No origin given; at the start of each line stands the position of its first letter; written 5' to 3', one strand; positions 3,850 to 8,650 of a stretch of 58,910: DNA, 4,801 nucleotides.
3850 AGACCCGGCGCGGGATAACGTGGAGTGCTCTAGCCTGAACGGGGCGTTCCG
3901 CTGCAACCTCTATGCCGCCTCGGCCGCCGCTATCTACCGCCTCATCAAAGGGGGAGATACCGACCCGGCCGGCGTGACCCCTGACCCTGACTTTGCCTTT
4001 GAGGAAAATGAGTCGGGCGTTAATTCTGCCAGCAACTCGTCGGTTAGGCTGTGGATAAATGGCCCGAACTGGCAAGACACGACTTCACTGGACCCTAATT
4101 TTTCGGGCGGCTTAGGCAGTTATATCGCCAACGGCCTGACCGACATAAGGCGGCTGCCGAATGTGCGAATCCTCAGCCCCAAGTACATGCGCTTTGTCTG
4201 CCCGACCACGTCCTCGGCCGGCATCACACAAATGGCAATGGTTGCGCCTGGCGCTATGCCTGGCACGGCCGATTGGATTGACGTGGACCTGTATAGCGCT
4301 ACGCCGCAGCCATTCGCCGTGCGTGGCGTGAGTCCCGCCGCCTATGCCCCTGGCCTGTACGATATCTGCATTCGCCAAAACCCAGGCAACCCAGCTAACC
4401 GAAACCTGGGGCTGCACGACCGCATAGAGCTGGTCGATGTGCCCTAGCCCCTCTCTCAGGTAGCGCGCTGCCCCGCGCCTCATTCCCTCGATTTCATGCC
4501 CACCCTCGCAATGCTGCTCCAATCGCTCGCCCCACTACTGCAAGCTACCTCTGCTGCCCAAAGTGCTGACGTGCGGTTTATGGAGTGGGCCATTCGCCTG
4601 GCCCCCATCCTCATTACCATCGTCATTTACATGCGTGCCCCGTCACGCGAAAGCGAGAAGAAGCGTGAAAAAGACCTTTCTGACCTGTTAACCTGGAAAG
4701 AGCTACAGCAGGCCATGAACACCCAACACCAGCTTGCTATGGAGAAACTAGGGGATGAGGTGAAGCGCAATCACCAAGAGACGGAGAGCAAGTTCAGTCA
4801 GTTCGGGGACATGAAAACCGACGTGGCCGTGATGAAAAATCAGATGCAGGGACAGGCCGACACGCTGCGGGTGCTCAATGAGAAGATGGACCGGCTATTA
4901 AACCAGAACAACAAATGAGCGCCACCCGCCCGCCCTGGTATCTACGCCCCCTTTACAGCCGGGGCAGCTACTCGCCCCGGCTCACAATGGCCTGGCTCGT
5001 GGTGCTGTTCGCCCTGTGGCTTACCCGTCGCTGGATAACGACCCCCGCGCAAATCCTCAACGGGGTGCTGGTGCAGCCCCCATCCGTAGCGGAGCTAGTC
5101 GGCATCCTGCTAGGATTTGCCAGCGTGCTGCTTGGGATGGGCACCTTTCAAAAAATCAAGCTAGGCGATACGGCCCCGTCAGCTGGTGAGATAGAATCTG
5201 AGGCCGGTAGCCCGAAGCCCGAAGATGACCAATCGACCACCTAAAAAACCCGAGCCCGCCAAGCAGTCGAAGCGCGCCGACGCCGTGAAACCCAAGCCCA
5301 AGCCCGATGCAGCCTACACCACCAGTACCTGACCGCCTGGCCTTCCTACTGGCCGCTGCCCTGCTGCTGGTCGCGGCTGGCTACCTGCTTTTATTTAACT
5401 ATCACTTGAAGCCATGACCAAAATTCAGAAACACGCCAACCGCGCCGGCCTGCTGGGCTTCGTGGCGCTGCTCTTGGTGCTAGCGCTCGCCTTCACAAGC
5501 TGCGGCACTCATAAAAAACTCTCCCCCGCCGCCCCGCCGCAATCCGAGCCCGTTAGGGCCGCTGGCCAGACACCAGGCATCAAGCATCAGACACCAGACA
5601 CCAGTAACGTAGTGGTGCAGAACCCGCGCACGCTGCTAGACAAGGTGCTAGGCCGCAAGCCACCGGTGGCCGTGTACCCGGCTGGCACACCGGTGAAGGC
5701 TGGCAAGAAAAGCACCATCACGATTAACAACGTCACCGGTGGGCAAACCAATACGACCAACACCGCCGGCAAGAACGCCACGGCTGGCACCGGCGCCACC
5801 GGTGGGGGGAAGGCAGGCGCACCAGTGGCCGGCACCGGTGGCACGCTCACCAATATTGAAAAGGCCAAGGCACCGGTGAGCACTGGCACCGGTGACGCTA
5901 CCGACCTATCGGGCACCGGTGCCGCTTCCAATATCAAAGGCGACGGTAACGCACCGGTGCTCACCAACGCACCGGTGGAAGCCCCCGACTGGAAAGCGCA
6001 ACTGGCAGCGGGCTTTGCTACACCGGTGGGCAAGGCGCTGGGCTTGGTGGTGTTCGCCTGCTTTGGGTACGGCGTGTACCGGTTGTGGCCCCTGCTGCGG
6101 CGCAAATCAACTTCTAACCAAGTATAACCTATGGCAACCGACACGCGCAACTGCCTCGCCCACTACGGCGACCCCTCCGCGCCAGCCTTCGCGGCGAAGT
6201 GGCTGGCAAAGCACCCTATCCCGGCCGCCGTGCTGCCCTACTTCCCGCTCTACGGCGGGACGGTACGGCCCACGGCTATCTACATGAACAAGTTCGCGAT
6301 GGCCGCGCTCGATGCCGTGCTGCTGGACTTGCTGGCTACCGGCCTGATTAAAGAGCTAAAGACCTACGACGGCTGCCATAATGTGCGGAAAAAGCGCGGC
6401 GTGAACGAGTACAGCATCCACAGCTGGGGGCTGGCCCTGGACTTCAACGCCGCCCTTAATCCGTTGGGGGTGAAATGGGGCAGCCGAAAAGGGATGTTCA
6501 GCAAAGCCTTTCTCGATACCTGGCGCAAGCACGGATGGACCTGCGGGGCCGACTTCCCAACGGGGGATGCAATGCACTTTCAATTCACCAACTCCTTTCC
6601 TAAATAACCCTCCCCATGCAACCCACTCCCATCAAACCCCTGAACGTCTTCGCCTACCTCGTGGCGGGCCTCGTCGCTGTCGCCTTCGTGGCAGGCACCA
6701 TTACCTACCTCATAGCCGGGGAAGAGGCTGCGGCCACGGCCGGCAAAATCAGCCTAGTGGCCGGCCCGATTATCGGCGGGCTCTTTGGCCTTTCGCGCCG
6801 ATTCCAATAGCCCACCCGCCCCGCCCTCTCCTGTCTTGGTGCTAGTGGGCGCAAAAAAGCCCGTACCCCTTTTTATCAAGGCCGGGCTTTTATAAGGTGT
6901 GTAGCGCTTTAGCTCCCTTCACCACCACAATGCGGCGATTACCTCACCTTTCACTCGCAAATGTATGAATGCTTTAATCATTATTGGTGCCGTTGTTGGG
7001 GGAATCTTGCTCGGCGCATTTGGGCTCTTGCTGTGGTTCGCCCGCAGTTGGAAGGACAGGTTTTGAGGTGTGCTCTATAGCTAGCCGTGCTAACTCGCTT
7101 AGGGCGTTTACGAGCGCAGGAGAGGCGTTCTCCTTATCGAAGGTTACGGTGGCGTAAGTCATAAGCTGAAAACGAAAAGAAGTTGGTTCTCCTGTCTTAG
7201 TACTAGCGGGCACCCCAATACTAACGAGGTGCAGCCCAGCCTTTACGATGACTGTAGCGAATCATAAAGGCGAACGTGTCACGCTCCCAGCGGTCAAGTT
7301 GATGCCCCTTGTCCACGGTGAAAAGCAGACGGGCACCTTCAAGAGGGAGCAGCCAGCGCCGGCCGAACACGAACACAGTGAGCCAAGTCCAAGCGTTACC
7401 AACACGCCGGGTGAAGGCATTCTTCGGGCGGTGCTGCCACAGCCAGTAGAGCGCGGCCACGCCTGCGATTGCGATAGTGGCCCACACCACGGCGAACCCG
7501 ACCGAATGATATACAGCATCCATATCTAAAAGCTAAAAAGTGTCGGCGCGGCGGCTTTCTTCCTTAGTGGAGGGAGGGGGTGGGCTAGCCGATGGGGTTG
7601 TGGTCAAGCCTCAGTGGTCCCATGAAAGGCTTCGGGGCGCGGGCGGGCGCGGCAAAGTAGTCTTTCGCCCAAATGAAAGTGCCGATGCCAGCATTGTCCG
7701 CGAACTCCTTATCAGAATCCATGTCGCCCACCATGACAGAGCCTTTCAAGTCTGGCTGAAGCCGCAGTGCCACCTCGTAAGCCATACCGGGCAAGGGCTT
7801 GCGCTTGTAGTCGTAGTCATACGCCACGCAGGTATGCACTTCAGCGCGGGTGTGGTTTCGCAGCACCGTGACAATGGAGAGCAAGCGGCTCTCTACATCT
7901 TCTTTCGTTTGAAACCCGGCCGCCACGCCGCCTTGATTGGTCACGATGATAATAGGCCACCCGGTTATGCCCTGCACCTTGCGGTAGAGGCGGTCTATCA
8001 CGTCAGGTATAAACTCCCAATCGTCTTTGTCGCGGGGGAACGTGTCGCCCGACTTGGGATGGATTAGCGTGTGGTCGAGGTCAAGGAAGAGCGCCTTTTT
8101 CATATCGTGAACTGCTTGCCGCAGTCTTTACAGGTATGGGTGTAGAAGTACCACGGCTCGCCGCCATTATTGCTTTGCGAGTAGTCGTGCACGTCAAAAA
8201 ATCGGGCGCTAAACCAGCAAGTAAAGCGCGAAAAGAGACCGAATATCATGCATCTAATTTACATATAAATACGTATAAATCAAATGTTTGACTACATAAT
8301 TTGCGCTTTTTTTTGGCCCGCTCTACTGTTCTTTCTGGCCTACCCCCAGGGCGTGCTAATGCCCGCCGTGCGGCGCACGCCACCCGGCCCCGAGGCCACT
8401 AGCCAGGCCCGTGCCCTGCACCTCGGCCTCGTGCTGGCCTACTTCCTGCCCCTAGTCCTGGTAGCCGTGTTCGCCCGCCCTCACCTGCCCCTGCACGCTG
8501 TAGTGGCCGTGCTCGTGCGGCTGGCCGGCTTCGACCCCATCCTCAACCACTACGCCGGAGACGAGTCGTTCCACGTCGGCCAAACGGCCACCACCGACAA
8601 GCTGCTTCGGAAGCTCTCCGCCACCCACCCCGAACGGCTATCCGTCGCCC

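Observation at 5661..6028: Eleven exact copies of the 8-bp palindrome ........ within 368 bp, read in two different frames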

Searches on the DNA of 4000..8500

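Call 77: search_rna_families(source=window, start=4000, end=8500, threshold=evalue, max_evalue=1)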
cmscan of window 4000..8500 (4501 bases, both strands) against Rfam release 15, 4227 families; matches with E-value up to 1: 0.
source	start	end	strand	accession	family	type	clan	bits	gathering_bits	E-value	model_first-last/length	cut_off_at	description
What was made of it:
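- There is no Rfam match (call 77).
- Tried and rejected: Known RNA family: none (call 77).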

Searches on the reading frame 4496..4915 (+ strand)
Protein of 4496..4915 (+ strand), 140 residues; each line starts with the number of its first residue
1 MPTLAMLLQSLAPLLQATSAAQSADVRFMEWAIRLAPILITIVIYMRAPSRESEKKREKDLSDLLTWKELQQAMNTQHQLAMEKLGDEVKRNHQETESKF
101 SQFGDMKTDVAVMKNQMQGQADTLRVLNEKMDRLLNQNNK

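Call 9: search_protein_families(library=pfam, proteins=[window:4496-4915:+], max_evalue=0.01)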
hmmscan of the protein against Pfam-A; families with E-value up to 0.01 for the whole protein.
window:4496-4915:+ (140 aa): 1 family
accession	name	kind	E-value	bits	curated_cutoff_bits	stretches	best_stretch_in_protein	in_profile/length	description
PF03125.24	Sre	-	0.0091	15.6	22.9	0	5-105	265-362/365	Sre G protein-coupled chemoreceptor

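Call 10: search_protein_families(library=phrogs, proteins=[window:4496-4915:+], max_evalue=0.01)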
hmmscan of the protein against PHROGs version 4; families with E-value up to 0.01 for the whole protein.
window:4496-4915:+ (140 aa): 1 family
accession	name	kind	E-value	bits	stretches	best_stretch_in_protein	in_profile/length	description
phrog_903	-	unknown function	0.00067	21.4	1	56-117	10-71/78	-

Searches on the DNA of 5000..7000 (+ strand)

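Call 4: search_dna_similar(query=window:5000-7000:+, collection=phages, mode=distant, max_rows=30)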
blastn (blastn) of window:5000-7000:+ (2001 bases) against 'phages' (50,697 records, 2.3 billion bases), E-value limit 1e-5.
No match.
